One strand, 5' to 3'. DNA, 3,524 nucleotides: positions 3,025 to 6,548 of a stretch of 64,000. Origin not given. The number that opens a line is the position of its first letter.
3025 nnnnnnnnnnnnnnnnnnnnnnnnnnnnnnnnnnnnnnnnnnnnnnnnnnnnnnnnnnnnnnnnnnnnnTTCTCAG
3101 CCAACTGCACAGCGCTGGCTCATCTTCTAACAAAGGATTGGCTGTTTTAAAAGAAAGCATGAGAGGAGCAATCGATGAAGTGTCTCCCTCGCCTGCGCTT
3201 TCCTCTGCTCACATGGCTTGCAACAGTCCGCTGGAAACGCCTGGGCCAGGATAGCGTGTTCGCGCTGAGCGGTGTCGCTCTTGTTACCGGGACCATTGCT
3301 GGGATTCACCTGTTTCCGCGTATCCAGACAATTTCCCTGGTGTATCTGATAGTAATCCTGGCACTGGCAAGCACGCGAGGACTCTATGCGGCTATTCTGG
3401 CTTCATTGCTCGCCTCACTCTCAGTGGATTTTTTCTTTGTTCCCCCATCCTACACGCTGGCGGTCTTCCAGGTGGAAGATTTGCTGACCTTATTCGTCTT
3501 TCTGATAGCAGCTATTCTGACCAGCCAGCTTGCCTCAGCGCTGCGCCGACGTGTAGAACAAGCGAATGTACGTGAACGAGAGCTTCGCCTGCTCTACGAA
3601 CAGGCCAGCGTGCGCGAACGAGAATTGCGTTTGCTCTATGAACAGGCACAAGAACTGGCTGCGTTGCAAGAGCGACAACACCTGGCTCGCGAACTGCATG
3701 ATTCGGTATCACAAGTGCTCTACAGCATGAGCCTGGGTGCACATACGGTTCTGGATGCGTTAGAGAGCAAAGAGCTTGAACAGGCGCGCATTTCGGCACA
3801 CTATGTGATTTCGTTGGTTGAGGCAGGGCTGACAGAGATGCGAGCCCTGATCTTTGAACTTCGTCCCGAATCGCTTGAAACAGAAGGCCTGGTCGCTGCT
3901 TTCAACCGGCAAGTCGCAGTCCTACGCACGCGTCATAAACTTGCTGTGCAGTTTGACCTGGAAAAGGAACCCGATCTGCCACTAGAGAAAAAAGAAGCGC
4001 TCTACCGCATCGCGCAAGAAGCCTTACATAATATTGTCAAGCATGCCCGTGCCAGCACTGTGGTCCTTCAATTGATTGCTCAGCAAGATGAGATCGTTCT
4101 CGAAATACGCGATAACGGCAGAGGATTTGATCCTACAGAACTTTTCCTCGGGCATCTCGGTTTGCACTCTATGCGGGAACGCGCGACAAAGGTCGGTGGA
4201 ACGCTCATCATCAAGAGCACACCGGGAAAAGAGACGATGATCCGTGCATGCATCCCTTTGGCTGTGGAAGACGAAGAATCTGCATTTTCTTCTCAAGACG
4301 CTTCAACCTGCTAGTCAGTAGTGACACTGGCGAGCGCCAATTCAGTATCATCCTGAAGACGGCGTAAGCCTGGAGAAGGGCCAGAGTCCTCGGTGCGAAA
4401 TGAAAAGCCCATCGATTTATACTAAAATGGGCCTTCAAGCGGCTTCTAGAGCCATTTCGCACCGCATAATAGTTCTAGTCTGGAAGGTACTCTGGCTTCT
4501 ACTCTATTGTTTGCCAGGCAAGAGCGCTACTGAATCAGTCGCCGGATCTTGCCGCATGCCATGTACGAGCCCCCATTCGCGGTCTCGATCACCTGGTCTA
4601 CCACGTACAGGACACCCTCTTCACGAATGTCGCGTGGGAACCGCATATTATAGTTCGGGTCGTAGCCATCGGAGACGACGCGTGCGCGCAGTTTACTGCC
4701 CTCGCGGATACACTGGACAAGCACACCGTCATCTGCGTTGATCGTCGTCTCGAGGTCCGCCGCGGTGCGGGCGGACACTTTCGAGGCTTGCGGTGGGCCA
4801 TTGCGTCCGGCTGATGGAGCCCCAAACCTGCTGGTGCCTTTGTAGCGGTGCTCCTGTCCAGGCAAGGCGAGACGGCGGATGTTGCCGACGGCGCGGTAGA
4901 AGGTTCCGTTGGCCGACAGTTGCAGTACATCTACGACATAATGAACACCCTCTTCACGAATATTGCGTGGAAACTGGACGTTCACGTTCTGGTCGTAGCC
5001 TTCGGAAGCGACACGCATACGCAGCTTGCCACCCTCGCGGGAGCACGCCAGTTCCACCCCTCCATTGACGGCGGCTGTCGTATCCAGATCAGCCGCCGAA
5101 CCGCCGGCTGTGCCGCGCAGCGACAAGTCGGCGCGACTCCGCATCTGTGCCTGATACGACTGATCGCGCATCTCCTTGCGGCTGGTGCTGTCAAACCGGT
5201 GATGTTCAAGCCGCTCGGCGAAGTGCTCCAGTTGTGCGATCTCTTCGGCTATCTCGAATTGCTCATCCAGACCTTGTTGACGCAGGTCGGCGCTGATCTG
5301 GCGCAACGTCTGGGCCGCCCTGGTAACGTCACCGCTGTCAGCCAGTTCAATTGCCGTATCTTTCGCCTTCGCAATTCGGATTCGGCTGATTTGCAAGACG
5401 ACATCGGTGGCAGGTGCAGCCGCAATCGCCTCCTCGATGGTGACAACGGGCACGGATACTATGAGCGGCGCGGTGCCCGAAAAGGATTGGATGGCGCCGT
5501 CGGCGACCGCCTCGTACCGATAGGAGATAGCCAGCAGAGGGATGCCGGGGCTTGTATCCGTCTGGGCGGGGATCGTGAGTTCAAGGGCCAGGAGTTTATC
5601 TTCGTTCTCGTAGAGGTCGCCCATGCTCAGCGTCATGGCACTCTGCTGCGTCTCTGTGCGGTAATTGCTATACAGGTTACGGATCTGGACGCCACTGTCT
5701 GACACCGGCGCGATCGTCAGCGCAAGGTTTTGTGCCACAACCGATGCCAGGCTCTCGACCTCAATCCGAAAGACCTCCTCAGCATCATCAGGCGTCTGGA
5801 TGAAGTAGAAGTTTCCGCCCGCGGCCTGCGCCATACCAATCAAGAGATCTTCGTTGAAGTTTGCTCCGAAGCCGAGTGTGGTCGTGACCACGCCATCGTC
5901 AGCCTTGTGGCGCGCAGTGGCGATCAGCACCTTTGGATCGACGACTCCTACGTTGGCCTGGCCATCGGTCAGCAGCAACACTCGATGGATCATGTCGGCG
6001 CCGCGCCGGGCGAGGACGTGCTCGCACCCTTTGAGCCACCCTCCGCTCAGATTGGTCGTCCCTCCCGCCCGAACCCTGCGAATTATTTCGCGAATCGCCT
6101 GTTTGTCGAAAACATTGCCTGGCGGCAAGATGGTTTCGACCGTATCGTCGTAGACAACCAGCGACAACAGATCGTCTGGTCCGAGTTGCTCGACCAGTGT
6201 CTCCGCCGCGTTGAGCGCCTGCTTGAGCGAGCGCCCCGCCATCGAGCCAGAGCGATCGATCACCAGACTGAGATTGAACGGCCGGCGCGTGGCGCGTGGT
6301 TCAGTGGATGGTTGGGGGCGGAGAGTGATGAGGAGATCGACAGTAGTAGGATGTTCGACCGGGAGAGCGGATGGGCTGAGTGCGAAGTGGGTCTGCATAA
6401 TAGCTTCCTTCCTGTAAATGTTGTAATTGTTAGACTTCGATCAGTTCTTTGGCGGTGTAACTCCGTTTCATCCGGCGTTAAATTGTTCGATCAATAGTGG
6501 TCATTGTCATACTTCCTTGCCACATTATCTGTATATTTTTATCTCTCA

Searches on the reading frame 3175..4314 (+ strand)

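Call 65: search_protein_families(library=pfam, proteins=[window:3175-4314:+], max_evalue=0.0001)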
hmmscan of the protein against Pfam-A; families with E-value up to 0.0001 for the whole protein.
window:3175-4314:+ (379 aa): 4 families
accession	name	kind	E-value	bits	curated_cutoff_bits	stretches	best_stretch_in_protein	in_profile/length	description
PF13493.11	DUF4118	-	9.3e-22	77.3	28.4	1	30-131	4-105/107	Domain of unknown function (DUF4118)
PF07730.19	HisKA_3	-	1.5e-13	51.5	24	1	166-234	1-68/68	Histidine kinase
PF02518.31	HATPase_c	-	6e-13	49.7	26.4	1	273-363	3-110/111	Histidine kinase-, DNA gyrase B-, and HSP90-like ATPase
PF13581.12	HATPase_c_2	-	1.8e-06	28.5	27.4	1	264-323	21-84/127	Histidine kinase-like ATPase domain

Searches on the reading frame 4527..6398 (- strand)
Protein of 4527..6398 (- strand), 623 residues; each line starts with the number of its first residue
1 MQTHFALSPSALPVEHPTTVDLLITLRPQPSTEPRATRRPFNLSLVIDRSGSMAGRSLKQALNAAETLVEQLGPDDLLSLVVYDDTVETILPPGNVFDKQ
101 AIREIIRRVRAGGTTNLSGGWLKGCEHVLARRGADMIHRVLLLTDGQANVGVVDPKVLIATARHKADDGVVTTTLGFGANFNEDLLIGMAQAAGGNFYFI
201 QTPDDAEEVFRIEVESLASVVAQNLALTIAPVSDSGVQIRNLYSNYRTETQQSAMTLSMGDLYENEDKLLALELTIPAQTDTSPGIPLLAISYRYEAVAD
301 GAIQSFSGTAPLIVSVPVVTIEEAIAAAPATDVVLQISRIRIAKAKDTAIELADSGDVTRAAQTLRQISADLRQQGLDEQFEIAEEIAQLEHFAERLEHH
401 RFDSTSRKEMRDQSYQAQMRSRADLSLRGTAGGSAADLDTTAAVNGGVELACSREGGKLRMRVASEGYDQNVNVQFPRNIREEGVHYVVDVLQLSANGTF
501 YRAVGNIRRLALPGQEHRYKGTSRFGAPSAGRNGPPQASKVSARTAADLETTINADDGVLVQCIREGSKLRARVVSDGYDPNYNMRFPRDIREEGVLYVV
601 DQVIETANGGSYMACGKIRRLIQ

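Call 65: search_protein_families(library=pfam, proteins=[window:4527-6398:-], max_evalue=0.0001)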
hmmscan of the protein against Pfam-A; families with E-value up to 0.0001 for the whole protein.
window:4527-6398:- (623 aa): 3 families
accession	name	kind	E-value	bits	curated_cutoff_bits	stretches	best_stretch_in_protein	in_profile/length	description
PF00092.34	VWA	-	1.6e-19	71.3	23.8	1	43-210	2-172/174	von Willebrand factor type A domain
PF13519.12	VWA_2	-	7.9e-14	52.6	27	1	45-147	3-107/107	von Willebrand factor type A domain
PF13768.12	VWA_3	-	3.7e-07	30.8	27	1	42-199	2-155/155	von Willebrand factor type A domain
